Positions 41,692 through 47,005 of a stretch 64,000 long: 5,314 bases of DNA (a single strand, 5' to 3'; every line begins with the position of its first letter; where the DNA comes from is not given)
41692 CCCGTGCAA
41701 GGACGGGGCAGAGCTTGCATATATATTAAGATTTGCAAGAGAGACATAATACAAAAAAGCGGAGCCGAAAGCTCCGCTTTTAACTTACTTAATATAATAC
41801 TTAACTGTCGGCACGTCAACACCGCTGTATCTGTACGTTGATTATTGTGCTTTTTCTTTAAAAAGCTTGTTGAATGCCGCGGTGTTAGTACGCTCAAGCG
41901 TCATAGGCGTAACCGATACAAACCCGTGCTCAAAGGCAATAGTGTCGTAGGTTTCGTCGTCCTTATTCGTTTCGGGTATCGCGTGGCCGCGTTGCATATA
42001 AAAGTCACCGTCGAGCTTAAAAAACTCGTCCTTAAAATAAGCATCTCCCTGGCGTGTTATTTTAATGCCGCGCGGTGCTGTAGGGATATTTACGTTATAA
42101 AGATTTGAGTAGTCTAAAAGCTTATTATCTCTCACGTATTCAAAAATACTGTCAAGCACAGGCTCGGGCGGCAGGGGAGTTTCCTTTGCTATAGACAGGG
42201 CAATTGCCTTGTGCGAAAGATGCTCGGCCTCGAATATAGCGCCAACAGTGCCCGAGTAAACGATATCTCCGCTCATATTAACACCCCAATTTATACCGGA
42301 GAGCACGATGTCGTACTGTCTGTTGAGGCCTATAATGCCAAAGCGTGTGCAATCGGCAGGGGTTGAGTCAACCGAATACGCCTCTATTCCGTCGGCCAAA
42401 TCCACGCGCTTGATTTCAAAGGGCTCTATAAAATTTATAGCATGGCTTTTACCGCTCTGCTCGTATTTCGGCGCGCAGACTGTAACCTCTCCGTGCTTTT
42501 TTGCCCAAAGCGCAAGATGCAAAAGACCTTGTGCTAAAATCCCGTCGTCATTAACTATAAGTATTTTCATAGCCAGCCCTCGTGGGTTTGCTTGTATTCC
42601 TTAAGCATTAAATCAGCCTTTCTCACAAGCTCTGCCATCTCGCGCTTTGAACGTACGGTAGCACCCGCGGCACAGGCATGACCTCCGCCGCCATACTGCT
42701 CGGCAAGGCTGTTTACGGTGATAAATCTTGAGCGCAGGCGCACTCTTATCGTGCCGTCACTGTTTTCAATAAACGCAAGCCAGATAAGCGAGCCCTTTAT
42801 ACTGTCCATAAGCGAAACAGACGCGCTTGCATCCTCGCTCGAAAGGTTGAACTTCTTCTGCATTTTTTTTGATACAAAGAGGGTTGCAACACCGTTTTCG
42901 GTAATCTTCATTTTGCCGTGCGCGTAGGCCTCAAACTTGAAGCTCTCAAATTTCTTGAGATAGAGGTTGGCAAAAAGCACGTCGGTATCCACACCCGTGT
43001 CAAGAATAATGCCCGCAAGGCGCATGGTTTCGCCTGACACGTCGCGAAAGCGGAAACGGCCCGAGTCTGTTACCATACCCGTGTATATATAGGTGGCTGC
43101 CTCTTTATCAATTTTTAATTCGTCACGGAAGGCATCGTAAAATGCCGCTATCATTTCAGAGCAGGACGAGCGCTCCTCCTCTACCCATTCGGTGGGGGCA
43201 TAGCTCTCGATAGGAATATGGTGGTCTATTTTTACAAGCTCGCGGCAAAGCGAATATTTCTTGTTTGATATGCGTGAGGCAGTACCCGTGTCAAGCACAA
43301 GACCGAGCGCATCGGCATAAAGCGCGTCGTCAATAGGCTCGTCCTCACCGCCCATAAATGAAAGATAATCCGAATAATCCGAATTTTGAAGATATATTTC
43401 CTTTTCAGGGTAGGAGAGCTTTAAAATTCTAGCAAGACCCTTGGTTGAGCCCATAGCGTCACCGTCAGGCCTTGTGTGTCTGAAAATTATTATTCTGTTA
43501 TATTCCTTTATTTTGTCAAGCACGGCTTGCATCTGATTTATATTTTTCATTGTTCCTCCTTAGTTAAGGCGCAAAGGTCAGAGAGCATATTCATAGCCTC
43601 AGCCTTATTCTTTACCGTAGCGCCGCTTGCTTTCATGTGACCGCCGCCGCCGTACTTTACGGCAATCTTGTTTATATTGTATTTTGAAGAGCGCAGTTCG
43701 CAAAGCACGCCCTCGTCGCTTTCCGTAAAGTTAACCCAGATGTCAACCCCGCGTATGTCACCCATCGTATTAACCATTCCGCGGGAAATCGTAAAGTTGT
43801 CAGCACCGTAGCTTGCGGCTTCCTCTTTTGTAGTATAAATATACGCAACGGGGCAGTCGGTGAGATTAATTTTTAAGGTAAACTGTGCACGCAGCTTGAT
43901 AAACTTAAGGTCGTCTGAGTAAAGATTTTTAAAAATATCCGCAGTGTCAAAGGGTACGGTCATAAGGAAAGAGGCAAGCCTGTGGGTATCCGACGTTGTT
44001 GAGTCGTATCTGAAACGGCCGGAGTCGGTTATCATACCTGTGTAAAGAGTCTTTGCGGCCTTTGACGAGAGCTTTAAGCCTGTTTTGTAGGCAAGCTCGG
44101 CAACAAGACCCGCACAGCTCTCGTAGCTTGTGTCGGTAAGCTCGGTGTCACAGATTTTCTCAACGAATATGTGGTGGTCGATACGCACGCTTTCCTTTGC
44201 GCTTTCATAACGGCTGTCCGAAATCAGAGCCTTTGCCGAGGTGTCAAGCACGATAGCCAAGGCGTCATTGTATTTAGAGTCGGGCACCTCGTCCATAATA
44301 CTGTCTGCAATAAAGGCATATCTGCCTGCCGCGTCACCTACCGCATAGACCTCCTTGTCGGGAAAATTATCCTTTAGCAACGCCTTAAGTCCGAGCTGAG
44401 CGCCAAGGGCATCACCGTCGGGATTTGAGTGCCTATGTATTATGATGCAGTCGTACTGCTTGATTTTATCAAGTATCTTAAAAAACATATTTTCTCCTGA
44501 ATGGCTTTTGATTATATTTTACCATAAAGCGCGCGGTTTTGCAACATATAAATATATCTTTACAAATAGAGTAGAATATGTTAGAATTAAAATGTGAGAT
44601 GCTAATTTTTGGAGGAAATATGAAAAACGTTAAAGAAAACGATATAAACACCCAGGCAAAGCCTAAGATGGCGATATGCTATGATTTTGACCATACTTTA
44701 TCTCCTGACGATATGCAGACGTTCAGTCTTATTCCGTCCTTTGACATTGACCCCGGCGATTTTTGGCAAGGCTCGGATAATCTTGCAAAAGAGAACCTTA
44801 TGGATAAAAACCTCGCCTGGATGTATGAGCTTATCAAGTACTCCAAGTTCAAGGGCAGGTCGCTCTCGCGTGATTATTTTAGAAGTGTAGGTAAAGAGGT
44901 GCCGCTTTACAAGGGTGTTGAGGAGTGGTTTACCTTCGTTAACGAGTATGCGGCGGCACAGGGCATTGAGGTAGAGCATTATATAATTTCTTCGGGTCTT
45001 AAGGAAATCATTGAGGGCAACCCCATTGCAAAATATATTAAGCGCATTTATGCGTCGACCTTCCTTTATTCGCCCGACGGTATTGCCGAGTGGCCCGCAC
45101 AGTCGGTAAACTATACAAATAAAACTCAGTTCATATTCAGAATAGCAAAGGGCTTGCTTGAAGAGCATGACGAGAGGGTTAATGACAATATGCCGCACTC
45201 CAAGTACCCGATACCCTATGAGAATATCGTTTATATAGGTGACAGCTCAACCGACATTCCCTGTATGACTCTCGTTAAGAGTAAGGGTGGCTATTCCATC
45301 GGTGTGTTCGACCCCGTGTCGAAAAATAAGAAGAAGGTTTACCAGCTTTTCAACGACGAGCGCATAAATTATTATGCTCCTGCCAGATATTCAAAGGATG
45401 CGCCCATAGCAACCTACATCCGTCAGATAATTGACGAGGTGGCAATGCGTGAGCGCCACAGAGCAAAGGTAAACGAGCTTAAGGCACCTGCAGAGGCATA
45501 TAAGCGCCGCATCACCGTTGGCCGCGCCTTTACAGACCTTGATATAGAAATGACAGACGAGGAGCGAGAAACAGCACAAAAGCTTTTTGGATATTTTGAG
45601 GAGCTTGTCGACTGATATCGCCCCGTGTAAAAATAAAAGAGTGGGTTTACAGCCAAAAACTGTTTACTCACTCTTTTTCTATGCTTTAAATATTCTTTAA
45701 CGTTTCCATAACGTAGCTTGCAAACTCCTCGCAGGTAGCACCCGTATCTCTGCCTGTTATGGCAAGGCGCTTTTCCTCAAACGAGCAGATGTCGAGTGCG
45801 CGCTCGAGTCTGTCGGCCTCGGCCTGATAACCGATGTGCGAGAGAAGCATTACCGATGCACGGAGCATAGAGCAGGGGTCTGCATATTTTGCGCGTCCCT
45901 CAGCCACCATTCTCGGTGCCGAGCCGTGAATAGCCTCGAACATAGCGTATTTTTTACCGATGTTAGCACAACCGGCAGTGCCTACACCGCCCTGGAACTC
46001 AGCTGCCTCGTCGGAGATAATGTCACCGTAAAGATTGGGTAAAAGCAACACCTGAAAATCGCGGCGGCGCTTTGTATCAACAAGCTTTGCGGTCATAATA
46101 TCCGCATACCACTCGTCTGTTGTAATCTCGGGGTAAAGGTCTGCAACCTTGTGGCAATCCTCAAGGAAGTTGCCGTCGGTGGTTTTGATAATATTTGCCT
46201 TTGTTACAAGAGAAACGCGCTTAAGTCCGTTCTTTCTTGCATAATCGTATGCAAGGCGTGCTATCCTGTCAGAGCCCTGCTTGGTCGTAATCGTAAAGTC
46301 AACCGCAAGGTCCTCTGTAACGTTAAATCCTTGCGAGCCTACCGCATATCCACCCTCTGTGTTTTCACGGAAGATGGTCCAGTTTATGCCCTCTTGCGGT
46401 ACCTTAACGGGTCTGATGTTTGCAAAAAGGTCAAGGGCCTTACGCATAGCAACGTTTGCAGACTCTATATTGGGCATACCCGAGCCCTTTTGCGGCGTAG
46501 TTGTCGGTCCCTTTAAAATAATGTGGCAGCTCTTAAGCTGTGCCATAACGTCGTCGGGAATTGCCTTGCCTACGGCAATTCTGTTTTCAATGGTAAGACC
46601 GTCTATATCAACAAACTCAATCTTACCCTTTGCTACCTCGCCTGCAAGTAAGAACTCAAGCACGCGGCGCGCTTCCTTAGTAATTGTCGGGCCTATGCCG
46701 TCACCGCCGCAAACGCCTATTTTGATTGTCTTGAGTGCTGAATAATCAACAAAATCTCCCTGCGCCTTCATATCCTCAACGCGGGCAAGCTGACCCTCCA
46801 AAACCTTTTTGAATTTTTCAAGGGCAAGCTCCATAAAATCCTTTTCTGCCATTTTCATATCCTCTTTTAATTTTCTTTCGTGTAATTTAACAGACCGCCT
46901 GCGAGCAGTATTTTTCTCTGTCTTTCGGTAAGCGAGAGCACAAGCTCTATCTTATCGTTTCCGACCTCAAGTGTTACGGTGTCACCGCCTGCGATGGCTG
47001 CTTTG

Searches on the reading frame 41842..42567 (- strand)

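Call 19: search_protein_families(library=pfam, max_evalue=0.001, proteins=[window:41842-42567:-])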
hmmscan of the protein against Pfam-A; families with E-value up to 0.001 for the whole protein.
window:41842-42567:- (241 aa): 1 family
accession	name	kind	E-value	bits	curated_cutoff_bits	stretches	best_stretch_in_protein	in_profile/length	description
PF01975.23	SurE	-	2e-45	155.4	22.1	1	2-179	1-188/189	Survival protein SurE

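Call 58: search_protein_families(library=ncbifam, max_evalue=0.001, proteins=[window:41842-42567:-])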
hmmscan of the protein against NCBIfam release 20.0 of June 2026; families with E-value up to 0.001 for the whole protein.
window:41842-42567:- (241 aa): 13 families
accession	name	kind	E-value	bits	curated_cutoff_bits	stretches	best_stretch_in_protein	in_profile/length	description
NF001492.0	PRK00346.2-2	equivalog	3.5e-47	160.8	271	1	1-238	5-255/261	5'/3'-nucleotidase SurE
TIGR00087.1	surE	equivalog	2.4e-46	158.2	135.1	1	1-225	2-250/252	5'/3'-nucleotidase SurE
NF001490.0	PRK00346.1-4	equivalog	2.8e-44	151.2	233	1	1-237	2-249/254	5'/3'-nucleotidase SurE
NF001491.0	PRK00346.2-1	equivalog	8.3e-44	149.8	290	1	1-236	4-259/266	5'/3'-nucleotidase SurE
NF010545.0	PRK13935.1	equivalog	1.5e-43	148.9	365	1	1-236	2-246/254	stationary phase survival protein SurE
NF001489.0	PRK00346.1-3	equivalog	3.2e-43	147.9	295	1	1-235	2-241/250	5'/3'-nucleotidase SurE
NF001493.0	PRK00346.2-3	equivalog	4e-42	144.7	230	1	1-222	6-243/269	5'/3'-nucleotidase SurE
NF010543.0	PRK13933.1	equivalog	1.2e-39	136.4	280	1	1-233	2-245/253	stationary phase survival protein SurE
NF010542.0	PRK13932.1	equivalog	3.2e-33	115.1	436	1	1-237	11-256/261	stationary phase survival protein SurE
NF001494.0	PRK00346.2-4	equivalog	1.1e-32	113.6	313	1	1-235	3-253/259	5'/3'-nucleotidase SurE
NF001488.0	PRK00346.1-1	equivalog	2.6e-30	105.6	396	1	1-233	2-238/253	5'/3'-nucleotidase SurE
NF010541.0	PRK13931.1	equivalog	6.3e-28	97.9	422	1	1-235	2-256/261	5'/3'-nucleotidase SurE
NF010544.0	PRK13934.1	equivalog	1.3e-25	90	325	1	1-181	2-195/266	stationary phase survival protein SurE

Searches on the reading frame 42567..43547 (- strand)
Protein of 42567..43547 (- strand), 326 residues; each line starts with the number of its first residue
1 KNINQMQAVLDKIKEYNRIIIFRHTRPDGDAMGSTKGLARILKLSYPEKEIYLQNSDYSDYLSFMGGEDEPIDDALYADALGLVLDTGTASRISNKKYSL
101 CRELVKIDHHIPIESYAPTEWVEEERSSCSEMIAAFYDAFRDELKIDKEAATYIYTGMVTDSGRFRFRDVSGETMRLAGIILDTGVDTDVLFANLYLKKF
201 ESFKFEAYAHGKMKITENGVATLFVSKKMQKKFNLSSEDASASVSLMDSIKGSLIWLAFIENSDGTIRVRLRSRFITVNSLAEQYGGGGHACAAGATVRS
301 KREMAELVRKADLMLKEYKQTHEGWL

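Call 19: search_protein_families(library=pfam, max_evalue=0.001, proteins=[window:42567-43547:-])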
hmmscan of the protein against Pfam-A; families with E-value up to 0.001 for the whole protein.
window:42567-43547:- (326 aa): 2 families
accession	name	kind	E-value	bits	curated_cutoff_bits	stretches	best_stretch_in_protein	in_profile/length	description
PF01368.27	DHH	-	3.8e-17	63.2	28.1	1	18-158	1-125/125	DHH family, N-terminal domain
PF02272.25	DHHA1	-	2.5e-13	50.8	25.9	1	225-316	9-101/102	DHHA1 domain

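Call 56: search_solved_structures(query=window:42567-43547:-, max_evalue=0.00001)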
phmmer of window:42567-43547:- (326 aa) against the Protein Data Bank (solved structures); distinct sequences matched with E-value up to 0.00001: 17.
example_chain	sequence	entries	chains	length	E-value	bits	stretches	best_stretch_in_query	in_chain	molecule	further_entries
5j21_A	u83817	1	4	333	1.8e-56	194.9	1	10-318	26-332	Bifunctional oligoribonuclease and PAP phosphatase NrnA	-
5ipp_A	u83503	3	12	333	4.5e-55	190.3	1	10-318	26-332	Bifunctional oligoribonuclease and PAP phosphatase NrnA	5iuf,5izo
3dev_A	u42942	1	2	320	2.8e-54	187.7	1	8-320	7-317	SH1221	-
8iu7_A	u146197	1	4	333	3.8e-54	187.3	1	5-308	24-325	Bifunctional oligoribonuclease and PAP phosphatase NrnA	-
5o1u_A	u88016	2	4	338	5.8e-27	98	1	6-321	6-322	Phosphodiesterase | TmPDE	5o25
5o4z_A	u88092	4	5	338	1.3e-25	93.6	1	6-321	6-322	DHH/DHHA1-type phosphodiesterase TM1595 | phosphodiesterase TM1595 | phosphodiesterase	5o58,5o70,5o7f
3w5w_A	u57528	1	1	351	2.9e-23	85.8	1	16-319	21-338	Putative exopolyphosphatase-related protein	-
4py9_A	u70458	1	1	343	3.3e-23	85.7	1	16-319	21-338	Putative exopolyphosphatase-related protein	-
8ioo_A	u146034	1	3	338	9.8e-18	67.7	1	9-303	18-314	RecJ-like protein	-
9r7o_A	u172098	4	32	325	2.5e-15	59.8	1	5-309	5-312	DHH family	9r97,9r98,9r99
5jju_A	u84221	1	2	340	7.9e-15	58.2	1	18-302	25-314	Uncharacterized protein Rv2837c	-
5cet_A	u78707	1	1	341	8e-15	58.1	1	18-302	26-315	Bifunctional oligoribonuclease and PAP phosphatase NrnA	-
9wbu_B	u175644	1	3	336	1e-14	57.8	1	18-301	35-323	Bifunctional oligoribonuclease and PAP phosphatase NrnA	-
4ls9_A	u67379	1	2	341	1.6e-14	57.2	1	13-299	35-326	DHH family protein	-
5xsi_A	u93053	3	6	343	8.2e-12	48.3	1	8-299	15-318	Phosphodiesterase acting on cyclic dinucleotides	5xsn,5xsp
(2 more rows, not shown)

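Call 58: search_protein_families(library=ncbifam, max_evalue=0.001, proteins=[window:42567-43547:-])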
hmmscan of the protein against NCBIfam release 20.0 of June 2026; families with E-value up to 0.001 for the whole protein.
window:42567-43547:- (326 aa): 3 families
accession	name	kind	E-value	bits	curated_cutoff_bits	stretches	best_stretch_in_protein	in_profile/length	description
NF053633.1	OlncasPapPhNrnA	equivalog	7.8e-69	232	350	1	3-311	3-311/317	bifunctional oligoribonuclease/PAP phosphatase NrnA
NF011110.0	PRK14538.1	equivalog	1.7e-14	52.9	707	1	79-319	446-683/838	putative bifunctional signaling protein/50S ribosomal protein L9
NF041569.1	A-tRNAntase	equivalog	0.00043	18.6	1440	0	143-313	131-300/880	A-adding tRNA nucleotidyltransferase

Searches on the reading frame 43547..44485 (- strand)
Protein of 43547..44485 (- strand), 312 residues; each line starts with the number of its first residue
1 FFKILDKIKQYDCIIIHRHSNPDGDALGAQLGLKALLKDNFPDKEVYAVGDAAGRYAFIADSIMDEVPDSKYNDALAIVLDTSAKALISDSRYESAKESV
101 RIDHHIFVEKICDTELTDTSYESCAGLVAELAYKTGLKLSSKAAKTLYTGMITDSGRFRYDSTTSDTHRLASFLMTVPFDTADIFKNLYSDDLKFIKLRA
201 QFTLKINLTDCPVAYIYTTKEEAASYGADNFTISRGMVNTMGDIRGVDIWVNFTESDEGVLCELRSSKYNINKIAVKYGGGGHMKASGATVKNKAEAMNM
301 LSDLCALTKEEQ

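Call 19: search_protein_families(library=pfam, max_evalue=0.001, proteins=[window:43547-44485:-])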
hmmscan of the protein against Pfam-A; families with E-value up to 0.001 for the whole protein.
window:43547-44485:- (312 aa): 2 families
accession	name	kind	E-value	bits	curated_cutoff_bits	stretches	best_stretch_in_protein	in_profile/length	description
PF01368.27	DHH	-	5.1e-14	53.1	28.1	1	14-151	2-125/125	DHH family, N-terminal domain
PF02272.25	DHHA1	-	1.6e-10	41.7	25.9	1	232-306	16-98/102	DHHA1 domain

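Call 57: search_solved_structures(query=window:43547-44485:-, max_evalue=0.00001)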
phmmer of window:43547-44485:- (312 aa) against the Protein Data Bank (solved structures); distinct sequences matched with E-value up to 0.00001: 17.
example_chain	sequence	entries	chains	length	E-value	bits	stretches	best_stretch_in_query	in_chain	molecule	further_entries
5j21_A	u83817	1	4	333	1.9e-57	198.1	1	5-311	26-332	Bifunctional oligoribonuclease and PAP phosphatase NrnA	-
5ipp_A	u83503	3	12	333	4.7e-56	193.5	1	5-311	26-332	Bifunctional oligoribonuclease and PAP phosphatase NrnA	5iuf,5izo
3dev_A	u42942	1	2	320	1e-49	172.7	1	1-293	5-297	SH1221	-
8iu7_A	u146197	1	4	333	1.4e-48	169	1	4-296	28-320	Bifunctional oligoribonuclease and PAP phosphatase NrnA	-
5o1u_A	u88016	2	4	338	9.1e-23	84.3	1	4-294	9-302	Phosphodiesterase | TmPDE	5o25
4py9_A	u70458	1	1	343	1.6e-21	80.1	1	10-292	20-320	Putative exopolyphosphatase-related protein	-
3w5w_A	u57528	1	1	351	1.8e-21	80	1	10-292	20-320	Putative exopolyphosphatase-related protein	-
5o4z_A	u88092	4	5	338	2.1e-21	79.8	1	4-294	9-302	DHH/DHHA1-type phosphodiesterase TM1595 | phosphodiesterase TM1595 | phosphodiesterase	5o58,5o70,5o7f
8ioo_A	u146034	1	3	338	5.8e-16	61.9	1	14-299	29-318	RecJ-like protein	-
9r7o_A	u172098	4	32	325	1.1e-15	61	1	4-294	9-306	DHH family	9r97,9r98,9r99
9n0l_A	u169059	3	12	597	1e-14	57.8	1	4-294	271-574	Cyclic-di-AMP phosphodiesterase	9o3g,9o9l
4ls9_A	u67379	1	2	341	3.3e-13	52.9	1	15-296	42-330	DHH family protein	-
5jju_A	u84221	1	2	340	2.1e-11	47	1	19-294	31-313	Uncharacterized protein Rv2837c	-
5cet_A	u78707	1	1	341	2.1e-11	47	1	19-294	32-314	Bifunctional oligoribonuclease and PAP phosphatase NrnA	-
9wbu_B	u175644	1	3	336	3e-11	46.4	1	19-293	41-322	Bifunctional oligoribonuclease and PAP phosphatase NrnA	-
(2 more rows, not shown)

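Call 58: search_protein_families(library=ncbifam, max_evalue=0.001, proteins=[window:43547-44485:-])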
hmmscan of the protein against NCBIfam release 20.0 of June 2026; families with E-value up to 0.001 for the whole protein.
window:43547-44485:- (312 aa): 4 families
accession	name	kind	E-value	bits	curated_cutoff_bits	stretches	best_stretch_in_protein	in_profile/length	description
NF053633.1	OlncasPapPhNrnA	equivalog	8.9e-73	245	350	1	3-304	8-311/317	bifunctional oligoribonuclease/PAP phosphatase NrnA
NF011110.0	PRK14538.1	equivalog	6.9e-09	34.4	707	1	70-294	442-665/838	putative bifunctional signaling protein/50S ribosomal protein L9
NF003877.0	PRK05427.1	equivalog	6.2e-07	29.1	283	1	15-175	5-169/308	manganese-dependent inorganic pyrophosphatase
NF041569.1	A-tRNAntase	equivalog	5.5e-05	21.6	1440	1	123-295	118-289/880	A-adding tRNA nucleotidyltransferase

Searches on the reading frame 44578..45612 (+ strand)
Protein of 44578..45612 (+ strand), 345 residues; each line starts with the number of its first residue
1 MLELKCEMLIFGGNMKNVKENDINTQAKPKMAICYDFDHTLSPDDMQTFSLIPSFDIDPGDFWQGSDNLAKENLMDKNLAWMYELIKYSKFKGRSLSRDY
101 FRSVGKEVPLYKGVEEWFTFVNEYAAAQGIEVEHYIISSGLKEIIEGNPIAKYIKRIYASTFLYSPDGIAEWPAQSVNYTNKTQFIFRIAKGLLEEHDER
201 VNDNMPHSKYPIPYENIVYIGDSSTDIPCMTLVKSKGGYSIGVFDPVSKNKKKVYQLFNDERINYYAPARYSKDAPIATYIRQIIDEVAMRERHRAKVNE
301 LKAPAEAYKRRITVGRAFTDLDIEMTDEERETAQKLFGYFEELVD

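Call 19: search_protein_families(library=pfam, max_evalue=0.001, proteins=[window:44578-45612:+])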
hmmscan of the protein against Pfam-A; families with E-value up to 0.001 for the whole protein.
window:44578-45612:+ (345 aa): 1 family
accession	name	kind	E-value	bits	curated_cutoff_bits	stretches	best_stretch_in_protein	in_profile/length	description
PF12710.13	HAD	-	1.8e-09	38.7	27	1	35-230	3-188/189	haloacid dehalogenase-like hydrolase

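Call 58: search_protein_families(library=ncbifam, max_evalue=0.001, proteins=[window:44578-45612:+])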
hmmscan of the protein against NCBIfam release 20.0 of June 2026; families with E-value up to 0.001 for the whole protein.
window:44578-45612:+ (345 aa): 1 family
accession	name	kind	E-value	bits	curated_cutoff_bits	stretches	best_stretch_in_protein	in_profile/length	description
TIGR01489.1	DKMTPPase-SF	subfamily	1.9e-05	24.8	81.55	1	31-229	2-177/188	MtnX-like HAD-IB family phosphatase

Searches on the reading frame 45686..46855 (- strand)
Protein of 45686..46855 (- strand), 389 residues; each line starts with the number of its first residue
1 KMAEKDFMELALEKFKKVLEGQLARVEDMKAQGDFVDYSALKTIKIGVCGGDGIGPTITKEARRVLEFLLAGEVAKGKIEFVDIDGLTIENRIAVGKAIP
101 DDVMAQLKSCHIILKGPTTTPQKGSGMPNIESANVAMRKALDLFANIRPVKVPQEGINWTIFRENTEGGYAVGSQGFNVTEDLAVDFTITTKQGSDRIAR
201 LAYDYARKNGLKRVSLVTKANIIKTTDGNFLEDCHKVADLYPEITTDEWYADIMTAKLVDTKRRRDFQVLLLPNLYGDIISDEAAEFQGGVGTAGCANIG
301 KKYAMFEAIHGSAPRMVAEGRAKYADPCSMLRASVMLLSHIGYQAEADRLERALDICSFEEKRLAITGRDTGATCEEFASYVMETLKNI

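Call 19: search_protein_families(library=pfam, max_evalue=0.001, proteins=[window:45686-46855:-])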
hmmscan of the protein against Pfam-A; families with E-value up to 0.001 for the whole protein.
window:45686-46855:- (389 aa): 1 family
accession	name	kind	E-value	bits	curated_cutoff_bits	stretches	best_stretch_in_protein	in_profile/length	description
PF00180.25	Iso_dh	-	3.1e-64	217.9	27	1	45-357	1-322/348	Isocitrate/isopropylmalate dehydrogenase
